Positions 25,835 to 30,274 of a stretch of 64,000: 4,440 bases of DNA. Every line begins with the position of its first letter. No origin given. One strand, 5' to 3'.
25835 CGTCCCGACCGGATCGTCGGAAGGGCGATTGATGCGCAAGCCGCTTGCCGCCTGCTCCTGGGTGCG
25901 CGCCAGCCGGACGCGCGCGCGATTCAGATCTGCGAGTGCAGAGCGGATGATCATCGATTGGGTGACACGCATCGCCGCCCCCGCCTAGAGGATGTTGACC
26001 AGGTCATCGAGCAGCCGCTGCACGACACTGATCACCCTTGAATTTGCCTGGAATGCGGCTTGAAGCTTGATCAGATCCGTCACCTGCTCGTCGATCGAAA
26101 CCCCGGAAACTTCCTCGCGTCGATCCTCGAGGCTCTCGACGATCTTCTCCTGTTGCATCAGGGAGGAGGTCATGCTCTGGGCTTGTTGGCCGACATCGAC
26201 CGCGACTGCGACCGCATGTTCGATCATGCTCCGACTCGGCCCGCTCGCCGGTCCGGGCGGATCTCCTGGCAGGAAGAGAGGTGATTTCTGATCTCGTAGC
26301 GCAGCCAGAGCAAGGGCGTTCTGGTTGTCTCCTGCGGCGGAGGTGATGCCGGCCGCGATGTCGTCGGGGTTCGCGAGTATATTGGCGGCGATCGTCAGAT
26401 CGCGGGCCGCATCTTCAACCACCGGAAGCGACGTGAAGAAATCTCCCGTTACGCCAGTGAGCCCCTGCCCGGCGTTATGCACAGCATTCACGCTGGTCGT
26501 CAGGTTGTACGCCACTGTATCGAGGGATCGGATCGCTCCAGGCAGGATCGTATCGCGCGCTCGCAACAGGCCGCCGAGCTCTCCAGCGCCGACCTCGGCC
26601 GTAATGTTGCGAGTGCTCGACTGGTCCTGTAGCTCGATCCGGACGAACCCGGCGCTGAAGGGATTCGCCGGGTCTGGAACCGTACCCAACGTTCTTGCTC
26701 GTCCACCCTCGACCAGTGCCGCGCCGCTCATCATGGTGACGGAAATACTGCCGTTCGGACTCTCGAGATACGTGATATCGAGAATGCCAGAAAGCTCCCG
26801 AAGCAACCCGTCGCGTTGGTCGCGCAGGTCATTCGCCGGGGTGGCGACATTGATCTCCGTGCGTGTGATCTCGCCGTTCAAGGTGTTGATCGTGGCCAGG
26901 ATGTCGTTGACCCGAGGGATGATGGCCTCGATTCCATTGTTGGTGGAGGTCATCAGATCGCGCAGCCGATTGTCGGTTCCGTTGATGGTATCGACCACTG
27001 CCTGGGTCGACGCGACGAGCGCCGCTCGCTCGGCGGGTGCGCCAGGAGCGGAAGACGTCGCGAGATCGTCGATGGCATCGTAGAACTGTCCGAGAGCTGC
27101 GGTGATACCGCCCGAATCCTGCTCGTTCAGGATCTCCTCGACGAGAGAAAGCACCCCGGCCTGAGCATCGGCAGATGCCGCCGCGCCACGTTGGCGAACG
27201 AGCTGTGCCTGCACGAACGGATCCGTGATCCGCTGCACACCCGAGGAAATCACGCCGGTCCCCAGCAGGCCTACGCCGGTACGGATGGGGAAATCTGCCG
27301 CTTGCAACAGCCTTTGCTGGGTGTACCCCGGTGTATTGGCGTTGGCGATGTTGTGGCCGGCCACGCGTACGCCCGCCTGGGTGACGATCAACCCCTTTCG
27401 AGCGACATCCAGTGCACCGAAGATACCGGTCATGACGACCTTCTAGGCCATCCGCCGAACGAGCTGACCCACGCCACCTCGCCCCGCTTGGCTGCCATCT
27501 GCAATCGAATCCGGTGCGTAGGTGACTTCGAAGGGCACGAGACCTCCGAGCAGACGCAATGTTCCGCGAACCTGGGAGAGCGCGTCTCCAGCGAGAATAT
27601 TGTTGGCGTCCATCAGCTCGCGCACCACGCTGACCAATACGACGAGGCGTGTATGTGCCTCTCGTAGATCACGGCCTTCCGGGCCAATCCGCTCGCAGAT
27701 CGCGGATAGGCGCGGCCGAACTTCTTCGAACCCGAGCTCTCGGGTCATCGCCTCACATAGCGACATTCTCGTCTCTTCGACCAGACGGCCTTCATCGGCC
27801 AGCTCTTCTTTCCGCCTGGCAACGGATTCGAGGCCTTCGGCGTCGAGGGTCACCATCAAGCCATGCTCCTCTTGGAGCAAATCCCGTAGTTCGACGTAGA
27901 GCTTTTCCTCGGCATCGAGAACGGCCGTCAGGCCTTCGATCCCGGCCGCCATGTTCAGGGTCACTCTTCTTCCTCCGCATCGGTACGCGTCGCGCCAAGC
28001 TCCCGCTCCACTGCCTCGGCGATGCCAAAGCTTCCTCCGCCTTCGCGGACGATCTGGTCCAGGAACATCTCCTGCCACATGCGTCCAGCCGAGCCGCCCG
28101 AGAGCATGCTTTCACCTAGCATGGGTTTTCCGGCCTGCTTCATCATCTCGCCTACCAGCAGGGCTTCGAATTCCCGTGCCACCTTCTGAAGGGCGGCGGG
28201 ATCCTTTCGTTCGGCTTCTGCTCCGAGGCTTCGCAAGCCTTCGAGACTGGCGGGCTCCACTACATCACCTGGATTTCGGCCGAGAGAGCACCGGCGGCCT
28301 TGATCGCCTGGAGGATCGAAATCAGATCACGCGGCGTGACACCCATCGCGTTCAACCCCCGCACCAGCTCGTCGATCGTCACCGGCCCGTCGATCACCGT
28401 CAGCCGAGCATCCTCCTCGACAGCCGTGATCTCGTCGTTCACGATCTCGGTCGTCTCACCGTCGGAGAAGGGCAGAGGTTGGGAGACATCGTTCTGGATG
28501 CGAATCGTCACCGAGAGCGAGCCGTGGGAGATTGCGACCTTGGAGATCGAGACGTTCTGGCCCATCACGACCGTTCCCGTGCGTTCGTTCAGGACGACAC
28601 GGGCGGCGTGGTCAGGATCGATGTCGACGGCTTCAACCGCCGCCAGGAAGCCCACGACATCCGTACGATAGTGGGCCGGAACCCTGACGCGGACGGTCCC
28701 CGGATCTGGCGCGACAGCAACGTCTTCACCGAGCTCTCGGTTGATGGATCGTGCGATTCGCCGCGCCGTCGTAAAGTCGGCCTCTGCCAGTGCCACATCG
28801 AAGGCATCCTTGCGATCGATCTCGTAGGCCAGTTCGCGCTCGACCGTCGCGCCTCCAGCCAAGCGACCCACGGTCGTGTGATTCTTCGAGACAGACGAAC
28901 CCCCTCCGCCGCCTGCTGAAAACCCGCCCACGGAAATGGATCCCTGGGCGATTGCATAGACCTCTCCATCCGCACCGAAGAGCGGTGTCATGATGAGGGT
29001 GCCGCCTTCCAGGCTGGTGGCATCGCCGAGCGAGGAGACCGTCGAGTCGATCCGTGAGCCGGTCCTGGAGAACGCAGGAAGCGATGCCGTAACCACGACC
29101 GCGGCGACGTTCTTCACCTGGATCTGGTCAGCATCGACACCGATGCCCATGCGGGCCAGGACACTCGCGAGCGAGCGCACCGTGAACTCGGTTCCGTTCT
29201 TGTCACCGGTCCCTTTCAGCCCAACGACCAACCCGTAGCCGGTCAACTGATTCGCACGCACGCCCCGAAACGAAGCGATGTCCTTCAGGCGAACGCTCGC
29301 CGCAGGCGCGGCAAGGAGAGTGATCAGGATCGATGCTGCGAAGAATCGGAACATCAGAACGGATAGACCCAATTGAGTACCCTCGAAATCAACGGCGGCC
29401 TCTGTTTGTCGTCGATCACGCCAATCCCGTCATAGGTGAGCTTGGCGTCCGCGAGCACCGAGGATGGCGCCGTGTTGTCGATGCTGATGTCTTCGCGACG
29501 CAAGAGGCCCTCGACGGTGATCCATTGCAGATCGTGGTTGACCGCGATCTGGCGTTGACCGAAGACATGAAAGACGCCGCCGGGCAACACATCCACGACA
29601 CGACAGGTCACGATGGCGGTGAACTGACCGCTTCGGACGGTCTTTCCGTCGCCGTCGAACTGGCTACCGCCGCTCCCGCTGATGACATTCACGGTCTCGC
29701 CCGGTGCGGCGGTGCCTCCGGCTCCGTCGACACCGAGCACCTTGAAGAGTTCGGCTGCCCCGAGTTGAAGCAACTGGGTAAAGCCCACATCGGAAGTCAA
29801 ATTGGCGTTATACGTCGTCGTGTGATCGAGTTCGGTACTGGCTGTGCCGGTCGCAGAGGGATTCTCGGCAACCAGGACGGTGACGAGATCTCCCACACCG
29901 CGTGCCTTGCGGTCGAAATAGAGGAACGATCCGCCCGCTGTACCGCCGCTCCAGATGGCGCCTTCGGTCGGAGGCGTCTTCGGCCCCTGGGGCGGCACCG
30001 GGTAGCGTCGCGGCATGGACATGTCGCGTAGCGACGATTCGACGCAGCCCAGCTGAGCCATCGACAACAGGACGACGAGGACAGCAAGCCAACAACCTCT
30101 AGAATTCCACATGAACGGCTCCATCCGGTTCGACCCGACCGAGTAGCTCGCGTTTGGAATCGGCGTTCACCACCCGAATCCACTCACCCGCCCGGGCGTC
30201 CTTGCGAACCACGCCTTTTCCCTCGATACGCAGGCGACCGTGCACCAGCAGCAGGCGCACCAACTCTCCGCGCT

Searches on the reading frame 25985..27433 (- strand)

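Call 46: search_protein_families(library=pfam, proteins=[window:25985-27433:-], max_evalue=0.001)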
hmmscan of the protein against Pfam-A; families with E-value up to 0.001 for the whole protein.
window:25985-27433:- (482 aa): 3 families
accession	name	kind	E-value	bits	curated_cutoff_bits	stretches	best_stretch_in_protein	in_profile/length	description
PF22638.1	FlgK_D1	-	3.1e-57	194.3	28.6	1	96-333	2-233/233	Flagellar hook-associated protein FlgK helical domain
PF06429.18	Flg_bbr_C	-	2.3e-10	40.2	23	1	441-480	6-45/46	Flagellar basal body rod FlgEFG protein C-terminal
PF00460.25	Flg_bb_rod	-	1.9e-05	24.9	20.7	1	8-38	1-31/31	Flagella basal body rod protein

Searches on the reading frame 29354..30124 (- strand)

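Call 46: search_protein_families(library=pfam, proteins=[window:29354-30124:-], max_evalue=0.001)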
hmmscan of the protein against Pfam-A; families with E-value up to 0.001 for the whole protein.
window:29354-30124:- (256 aa): 1 family
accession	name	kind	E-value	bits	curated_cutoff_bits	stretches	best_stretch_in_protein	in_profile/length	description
PF02107.21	FlgH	-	7.1e-42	143.4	27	1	52-255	2-172/172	Flagellar L-ring protein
